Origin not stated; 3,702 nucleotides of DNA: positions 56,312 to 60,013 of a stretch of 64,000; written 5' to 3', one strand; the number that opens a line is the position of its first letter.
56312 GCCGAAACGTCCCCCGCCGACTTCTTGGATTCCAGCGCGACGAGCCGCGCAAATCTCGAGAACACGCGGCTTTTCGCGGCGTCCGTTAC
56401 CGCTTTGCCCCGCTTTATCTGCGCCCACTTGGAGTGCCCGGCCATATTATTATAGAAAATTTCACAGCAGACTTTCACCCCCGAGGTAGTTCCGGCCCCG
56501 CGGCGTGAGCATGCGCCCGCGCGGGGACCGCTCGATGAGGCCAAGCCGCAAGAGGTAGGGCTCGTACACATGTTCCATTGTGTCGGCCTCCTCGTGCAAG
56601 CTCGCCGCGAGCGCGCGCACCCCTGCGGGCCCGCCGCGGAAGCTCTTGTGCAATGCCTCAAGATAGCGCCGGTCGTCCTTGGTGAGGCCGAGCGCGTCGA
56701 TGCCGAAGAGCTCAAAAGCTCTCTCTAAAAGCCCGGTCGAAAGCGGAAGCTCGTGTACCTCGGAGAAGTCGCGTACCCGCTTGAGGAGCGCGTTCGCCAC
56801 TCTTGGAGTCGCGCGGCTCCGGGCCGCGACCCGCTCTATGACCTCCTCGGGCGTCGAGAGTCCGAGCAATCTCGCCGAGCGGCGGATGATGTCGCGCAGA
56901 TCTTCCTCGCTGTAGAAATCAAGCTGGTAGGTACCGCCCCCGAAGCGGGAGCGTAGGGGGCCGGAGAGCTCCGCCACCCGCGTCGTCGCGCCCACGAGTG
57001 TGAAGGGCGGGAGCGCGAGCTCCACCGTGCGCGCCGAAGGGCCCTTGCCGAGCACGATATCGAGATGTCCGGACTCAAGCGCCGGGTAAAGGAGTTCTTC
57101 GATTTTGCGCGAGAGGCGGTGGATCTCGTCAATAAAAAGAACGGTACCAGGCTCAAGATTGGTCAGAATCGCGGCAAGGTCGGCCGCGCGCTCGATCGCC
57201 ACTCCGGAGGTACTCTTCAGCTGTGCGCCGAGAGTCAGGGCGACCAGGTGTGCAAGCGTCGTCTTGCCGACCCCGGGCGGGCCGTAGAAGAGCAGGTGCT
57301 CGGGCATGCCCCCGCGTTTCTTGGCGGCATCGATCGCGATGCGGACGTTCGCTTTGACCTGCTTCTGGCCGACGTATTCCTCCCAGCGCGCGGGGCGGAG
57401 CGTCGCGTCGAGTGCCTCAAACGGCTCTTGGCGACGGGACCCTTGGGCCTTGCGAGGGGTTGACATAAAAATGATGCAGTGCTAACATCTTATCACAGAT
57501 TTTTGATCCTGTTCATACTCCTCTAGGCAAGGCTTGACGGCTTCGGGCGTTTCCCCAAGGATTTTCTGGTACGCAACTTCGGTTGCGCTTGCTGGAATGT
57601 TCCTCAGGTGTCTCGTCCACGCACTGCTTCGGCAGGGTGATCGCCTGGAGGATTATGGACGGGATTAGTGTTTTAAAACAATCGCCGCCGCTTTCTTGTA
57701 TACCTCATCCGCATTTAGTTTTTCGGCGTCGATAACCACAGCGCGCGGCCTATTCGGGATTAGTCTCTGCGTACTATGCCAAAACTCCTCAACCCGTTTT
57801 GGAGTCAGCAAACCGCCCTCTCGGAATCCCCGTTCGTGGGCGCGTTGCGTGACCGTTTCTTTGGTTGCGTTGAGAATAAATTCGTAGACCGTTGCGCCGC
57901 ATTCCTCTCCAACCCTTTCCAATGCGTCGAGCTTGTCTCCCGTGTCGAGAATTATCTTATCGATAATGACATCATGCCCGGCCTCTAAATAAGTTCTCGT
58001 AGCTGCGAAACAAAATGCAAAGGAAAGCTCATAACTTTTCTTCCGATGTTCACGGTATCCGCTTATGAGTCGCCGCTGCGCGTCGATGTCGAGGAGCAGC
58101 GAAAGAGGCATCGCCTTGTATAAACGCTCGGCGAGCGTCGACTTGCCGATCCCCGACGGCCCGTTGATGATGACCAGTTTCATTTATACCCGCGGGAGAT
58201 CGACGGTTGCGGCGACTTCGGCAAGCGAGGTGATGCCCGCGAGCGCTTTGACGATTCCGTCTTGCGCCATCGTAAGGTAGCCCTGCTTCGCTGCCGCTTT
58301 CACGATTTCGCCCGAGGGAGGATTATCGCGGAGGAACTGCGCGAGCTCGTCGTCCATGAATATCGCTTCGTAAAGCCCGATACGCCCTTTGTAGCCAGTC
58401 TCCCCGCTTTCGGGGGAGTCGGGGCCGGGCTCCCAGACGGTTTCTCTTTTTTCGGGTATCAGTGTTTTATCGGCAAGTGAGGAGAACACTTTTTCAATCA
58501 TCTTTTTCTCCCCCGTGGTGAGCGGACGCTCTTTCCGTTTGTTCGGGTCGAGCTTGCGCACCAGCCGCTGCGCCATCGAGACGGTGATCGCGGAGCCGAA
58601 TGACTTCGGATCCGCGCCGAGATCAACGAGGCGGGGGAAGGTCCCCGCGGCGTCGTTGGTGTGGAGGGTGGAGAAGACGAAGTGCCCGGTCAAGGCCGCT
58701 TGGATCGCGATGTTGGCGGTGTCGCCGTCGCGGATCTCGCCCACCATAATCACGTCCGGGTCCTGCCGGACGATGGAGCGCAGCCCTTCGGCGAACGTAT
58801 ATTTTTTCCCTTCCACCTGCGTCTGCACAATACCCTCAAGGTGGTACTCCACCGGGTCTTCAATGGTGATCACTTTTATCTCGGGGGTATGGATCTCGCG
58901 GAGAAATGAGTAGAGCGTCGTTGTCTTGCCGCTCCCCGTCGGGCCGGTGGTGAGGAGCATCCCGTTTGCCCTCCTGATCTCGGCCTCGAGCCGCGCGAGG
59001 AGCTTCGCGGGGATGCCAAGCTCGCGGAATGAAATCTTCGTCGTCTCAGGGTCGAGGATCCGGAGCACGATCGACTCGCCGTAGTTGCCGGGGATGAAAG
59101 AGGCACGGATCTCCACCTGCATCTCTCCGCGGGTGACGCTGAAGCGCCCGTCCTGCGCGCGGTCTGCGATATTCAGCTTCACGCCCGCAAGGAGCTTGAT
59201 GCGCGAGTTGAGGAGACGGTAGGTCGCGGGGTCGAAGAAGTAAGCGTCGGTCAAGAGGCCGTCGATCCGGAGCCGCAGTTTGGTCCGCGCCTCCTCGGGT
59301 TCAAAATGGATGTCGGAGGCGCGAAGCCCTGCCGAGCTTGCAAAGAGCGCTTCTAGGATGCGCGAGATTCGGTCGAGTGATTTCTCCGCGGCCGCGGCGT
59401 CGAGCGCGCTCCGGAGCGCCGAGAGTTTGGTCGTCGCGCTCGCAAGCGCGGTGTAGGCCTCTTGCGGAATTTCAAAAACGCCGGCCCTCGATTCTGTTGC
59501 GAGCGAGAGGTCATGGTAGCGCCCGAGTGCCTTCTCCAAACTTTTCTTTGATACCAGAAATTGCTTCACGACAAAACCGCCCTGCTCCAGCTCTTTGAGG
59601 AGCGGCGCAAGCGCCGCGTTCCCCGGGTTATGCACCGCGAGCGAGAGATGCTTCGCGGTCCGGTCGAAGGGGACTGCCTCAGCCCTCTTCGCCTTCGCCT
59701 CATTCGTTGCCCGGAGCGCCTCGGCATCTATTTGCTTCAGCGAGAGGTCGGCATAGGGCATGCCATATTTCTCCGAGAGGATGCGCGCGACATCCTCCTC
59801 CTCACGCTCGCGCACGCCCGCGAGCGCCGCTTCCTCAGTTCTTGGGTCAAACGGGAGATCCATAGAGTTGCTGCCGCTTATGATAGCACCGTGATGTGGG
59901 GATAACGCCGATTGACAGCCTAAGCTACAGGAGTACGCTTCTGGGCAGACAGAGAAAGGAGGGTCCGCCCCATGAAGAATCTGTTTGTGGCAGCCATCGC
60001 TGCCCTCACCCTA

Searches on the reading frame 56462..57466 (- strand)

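Call 54: search_protein_families(library=pfam, proteins=[window:56462-57466:-], max_evalue=0.01)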
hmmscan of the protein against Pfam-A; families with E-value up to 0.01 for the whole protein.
window:56462-57466:- (334 aa): 16 families
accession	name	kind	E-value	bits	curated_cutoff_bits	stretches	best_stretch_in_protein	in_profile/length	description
PF05496.18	RuvB_N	-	8.1e-66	221.1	27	1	23-176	1-154/159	Holliday junction DNA helicase RuvB P-loop domain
PF05491.19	RuvB_C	-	1e-24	86.7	24.7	1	259-328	2-71/72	RuvB C-terminal winged helix domain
PF17864.7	AAA_lid_4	-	2.8e-19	69.1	27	1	185-256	1-73/74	RuvB AAA lid domain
PF00004.35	AAA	-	2.7e-18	67.1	21.2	1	58-175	1-123/131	ATPase family associated with various cellular activities (AAA)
PF07728.20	AAA_5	-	1.7e-09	38.2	22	1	57-175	1-139/139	AAA domain (dynein-related subfamily)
PF01078.27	Mg_chelatase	-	1.7e-06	28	20.3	1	30-79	4-46/207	Magnesium chelatase, subunit ChlI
PF13191.12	AAA_16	-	2e-06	28.9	32.6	1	49-82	18-51/167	AAA ATPase domain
PF13401.12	AAA_22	-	1.4e-05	25.8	27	0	57-82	7-32/130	AAA domain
PF20720.3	nSTAND3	-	0.0002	21.5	27.2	1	56-114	18-73/155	Novel STAND NTPase 3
PF07724.20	AAA_2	-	0.00042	20.8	27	0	105-136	74-105/166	AAA domain (Cdc48 subfamily)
PF06068.19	TIP49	-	0.0011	18.7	23.8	0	29-84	24-79/347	TIP49 P-loop domain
PF13173.12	AAA_14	-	0.0018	18.7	27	1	58-121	5-77/129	AAA domain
PF00158.32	Sigma54_activat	-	0.0023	18.1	20.2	0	107-138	94-125/168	Sigma-54 interaction domain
PF00910.28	RNA_helicase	-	0.004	18.1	21.5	1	59-119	2-62/105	RNA helicase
PF13238.12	AAA_18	-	0.0054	17.6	29.4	0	61-133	4-72/128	AAA domain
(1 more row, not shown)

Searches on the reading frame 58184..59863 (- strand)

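Call 54: search_protein_families(library=pfam, proteins=[window:58184-59863:-], max_evalue=0.01)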
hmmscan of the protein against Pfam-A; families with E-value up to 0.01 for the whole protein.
window:58184-59863:- (559 aa): 6 families
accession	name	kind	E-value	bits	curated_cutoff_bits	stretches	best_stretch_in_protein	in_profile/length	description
PF00437.27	T2SSE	-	7.7e-100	334.5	24.9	1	161-551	3-369/370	Type II/IV secretion system protein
PF05157.20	MshEN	-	2e-09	37.7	23.1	1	33-119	1-86/90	MshEN domain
PF25199.1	nSTAND_NTPase5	-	0.00027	21.2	34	1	286-349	26-93/145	Novel STAND NTPase 5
PF13191.12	AAA_16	-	0.0011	20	32.6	1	288-369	12-83/167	AAA ATPase domain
PF13401.12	AAA_22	-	0.0018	19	27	1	299-340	4-45/130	AAA domain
PF20720.3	nSTAND3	-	0.0079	16.3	27.2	0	296-339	13-56/155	Novel STAND NTPase 3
